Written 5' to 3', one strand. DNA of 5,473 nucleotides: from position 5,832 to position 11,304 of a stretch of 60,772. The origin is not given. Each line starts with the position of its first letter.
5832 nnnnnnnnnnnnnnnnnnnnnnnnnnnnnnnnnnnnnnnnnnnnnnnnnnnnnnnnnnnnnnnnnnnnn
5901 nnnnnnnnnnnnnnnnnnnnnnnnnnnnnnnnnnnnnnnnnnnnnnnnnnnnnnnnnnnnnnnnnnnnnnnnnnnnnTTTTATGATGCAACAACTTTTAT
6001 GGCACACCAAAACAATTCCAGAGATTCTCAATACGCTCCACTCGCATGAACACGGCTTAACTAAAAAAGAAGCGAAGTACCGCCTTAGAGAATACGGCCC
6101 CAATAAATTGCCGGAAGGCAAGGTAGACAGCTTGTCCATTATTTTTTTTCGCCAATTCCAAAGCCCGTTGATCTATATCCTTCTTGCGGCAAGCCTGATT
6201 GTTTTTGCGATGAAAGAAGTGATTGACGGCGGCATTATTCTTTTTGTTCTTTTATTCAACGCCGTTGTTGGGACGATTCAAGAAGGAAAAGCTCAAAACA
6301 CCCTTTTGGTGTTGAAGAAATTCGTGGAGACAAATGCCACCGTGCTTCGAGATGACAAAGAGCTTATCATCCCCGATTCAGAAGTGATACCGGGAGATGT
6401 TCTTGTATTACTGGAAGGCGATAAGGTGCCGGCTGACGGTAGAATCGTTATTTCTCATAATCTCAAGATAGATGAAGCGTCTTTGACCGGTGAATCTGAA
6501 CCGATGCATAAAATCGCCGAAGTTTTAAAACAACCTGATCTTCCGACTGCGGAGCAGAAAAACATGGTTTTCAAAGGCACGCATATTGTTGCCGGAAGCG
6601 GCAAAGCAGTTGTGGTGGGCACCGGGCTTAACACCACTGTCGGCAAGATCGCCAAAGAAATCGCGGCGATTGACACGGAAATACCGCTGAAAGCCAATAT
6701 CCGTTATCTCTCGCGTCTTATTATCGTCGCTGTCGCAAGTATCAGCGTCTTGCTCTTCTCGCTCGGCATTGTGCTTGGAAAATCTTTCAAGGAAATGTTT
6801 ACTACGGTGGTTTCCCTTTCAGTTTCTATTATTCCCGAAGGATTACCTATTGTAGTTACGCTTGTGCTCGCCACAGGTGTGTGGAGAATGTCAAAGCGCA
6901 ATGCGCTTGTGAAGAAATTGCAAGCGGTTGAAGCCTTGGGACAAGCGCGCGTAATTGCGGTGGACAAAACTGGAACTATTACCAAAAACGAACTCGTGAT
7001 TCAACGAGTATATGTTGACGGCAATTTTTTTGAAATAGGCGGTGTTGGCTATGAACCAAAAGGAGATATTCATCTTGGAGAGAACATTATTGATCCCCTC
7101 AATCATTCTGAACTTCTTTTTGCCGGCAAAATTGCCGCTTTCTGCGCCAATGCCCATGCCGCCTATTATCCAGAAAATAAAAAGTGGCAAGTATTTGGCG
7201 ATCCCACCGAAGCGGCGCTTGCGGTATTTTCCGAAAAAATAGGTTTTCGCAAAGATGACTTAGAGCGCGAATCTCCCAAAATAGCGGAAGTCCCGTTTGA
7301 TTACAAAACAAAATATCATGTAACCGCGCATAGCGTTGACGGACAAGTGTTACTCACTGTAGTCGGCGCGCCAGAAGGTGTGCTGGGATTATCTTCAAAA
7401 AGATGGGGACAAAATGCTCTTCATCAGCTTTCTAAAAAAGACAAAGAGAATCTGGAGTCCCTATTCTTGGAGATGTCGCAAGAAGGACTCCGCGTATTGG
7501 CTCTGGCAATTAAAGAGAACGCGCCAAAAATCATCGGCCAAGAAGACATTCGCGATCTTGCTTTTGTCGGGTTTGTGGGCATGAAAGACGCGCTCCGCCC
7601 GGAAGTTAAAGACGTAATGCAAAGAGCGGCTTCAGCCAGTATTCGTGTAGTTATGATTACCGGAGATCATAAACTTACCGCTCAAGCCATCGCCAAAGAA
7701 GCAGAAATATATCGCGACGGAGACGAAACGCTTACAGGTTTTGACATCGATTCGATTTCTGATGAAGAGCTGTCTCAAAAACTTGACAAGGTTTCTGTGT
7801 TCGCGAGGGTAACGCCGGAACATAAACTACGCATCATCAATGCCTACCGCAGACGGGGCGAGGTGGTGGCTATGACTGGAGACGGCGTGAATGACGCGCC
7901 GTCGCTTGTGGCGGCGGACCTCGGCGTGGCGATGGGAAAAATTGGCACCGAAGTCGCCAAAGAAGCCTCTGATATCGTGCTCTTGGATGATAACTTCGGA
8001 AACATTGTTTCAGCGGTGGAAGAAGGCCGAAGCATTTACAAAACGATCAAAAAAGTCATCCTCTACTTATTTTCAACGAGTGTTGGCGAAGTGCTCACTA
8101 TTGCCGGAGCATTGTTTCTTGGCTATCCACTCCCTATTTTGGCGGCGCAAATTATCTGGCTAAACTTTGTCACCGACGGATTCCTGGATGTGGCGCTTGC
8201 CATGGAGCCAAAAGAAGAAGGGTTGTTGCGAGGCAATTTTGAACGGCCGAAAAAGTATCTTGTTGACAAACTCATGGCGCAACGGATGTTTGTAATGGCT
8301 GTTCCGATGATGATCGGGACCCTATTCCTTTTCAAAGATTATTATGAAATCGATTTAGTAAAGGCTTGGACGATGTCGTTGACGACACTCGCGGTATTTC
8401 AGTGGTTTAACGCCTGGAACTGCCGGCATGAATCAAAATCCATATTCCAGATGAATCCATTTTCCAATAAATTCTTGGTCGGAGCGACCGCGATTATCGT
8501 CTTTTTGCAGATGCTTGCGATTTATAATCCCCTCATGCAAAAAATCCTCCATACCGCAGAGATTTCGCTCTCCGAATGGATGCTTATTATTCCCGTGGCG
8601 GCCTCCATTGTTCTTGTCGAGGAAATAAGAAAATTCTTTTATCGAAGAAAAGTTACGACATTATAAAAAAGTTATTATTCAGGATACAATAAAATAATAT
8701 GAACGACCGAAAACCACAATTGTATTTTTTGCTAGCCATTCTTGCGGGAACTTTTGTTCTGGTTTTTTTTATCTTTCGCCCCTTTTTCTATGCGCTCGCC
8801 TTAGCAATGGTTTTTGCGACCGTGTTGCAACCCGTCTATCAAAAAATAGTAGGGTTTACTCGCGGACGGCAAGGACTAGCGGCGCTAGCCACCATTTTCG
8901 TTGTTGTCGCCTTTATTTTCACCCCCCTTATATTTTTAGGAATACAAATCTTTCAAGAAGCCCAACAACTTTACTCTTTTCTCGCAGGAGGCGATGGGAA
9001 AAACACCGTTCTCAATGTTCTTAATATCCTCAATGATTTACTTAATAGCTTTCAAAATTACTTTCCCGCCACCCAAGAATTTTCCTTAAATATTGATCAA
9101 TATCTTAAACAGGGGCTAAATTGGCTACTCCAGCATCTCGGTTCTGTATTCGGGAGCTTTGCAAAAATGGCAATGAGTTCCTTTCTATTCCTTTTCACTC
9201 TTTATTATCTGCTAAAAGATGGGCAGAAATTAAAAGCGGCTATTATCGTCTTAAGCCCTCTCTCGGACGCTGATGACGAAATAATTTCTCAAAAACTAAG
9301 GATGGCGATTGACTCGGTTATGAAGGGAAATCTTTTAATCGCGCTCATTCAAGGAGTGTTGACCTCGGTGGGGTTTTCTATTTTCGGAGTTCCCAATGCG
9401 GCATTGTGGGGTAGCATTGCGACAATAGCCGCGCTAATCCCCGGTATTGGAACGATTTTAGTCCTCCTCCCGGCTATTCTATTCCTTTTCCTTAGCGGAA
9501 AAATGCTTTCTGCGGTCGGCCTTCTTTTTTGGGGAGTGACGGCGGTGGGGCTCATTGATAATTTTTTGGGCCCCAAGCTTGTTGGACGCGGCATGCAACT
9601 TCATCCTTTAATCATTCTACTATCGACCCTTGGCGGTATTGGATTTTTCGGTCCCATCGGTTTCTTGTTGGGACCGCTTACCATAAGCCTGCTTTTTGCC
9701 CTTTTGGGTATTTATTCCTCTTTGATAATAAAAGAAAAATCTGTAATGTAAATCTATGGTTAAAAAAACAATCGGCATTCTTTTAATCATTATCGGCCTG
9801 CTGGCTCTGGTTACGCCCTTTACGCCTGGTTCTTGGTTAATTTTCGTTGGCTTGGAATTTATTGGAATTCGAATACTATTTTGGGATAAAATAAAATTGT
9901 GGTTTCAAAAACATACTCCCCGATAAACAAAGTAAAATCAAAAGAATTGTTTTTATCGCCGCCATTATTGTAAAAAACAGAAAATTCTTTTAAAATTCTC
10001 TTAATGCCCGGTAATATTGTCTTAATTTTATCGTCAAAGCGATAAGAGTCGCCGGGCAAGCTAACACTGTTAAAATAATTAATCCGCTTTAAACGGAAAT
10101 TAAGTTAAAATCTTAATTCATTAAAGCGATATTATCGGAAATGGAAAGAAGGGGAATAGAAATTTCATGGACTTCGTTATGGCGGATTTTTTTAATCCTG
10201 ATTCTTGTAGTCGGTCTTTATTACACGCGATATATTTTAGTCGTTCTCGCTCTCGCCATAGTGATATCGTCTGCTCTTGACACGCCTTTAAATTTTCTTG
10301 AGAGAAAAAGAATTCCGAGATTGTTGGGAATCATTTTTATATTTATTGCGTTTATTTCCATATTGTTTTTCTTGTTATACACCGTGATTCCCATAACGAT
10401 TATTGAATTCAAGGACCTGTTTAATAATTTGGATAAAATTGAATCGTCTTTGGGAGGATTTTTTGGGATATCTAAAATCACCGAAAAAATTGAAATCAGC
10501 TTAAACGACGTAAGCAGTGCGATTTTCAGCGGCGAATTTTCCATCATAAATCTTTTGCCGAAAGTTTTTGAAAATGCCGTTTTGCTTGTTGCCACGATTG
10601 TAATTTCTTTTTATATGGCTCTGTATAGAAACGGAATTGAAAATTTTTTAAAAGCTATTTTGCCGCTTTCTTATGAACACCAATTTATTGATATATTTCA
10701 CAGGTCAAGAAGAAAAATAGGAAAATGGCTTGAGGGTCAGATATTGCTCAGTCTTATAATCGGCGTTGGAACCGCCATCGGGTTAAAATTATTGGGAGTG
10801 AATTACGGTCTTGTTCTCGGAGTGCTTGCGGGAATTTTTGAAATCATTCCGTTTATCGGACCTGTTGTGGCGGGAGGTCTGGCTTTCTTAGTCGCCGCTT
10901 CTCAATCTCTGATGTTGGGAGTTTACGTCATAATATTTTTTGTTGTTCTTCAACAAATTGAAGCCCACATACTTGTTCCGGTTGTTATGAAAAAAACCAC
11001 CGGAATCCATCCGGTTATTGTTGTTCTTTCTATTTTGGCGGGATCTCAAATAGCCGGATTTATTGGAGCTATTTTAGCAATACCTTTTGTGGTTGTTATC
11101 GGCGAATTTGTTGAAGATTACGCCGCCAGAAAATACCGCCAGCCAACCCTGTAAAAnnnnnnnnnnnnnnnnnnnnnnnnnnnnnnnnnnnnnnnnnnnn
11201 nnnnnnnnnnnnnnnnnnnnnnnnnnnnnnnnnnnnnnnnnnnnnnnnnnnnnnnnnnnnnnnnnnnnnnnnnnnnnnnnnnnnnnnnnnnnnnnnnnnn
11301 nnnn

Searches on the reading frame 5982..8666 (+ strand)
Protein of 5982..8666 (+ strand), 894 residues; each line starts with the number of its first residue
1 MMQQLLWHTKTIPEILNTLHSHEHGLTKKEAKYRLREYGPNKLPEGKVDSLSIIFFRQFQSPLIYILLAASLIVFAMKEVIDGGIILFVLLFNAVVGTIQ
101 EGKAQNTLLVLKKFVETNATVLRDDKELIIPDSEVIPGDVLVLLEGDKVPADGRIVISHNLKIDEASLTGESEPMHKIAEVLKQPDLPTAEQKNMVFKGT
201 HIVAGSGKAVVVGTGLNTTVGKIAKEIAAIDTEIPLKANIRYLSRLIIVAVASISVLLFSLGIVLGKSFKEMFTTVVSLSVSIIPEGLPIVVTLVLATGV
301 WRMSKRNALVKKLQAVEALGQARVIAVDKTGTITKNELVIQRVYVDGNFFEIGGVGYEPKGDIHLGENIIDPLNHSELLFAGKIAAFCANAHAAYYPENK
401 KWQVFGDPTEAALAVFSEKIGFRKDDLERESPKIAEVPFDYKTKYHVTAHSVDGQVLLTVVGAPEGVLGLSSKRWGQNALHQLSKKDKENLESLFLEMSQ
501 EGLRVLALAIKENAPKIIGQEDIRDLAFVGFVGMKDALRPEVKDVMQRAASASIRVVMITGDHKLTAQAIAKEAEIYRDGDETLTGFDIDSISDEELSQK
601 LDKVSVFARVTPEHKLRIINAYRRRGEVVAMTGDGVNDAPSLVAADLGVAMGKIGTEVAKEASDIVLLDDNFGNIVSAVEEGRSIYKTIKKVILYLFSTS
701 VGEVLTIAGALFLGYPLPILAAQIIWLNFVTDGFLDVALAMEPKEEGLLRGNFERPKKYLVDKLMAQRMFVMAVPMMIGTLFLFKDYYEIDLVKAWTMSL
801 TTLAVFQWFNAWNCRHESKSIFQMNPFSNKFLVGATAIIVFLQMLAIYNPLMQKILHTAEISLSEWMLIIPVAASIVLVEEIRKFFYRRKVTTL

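Call 34: search_protein_families(library=pfam, proteins=[window:5982-8666:+], max_evalue=0.001)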
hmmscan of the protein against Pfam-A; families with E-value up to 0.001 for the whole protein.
window:5982-8666:+ (894 aa): 6 families
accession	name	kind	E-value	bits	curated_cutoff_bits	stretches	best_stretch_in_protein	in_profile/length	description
PF00122.25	E1-E2_ATPase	-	9.5e-44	149.5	28.1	1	116-306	4-181/181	E1-E2 ATPase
PF00689.26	Cation_ATPase_C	-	1e-43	149.6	27.3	1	716-886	1-175/175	Cation transporting ATPase, C-terminus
PF00690.31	Cation_ATPase_N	-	6.5e-20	71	20.4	1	7-73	1-68/69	Cation transporter/ATPase, N-terminus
PF13246.12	Cation_ATPase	-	2.2e-18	66.5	21.7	1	387-472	2-89/91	Cation transport ATPase (P-type)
PF00702.32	Hydrolase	-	6e-18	66.4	26.4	1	323-646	2-191/191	haloacid dehalogenase-like hydrolase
PF12710.13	HAD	-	0.00047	21.1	27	1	535-641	83-187/189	haloacid dehalogenase-like hydrolase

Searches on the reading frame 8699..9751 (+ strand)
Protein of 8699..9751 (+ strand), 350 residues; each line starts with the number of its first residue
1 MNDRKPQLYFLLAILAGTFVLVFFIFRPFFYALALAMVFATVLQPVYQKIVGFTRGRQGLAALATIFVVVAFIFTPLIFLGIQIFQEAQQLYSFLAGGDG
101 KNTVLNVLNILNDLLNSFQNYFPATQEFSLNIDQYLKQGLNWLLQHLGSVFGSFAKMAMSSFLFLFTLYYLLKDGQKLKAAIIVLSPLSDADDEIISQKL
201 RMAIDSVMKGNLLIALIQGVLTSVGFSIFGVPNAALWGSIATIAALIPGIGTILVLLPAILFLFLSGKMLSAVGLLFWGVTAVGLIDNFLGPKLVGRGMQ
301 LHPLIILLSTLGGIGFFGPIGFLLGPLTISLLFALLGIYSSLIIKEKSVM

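Call 65: search_protein_families(library=pfam, proteins=[window:8699-9751:+], max_evalue=0.0001)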
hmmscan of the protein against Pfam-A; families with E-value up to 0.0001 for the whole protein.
window:8699-9751:+ (350 aa): 1 family
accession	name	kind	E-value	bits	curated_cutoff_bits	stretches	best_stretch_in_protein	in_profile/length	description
PF01594.21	AI-2E_transport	-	7.8e-54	183.5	34.3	1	12-338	5-325/327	AI-2E family transporter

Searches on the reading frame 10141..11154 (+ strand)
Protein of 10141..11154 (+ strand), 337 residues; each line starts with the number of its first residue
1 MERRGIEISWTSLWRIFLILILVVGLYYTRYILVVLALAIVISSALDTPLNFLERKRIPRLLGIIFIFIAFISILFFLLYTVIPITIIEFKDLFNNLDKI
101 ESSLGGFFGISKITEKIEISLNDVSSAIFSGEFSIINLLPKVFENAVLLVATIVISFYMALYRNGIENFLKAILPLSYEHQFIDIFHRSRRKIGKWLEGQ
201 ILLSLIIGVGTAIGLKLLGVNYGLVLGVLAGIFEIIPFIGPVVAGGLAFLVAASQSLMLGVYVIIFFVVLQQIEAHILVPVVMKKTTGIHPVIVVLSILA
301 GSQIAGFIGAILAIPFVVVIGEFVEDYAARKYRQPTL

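Call 65: search_protein_families(library=pfam, proteins=[window:10141-11154:+], max_evalue=0.0001)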
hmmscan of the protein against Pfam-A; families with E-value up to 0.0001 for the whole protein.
window:10141-11154:+ (337 aa): 1 family
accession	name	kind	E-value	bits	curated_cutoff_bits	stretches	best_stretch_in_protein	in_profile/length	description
PF01594.21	AI-2E_transport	-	3.8e-59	200.9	34.3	1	14-327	2-326/327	AI-2E family transporter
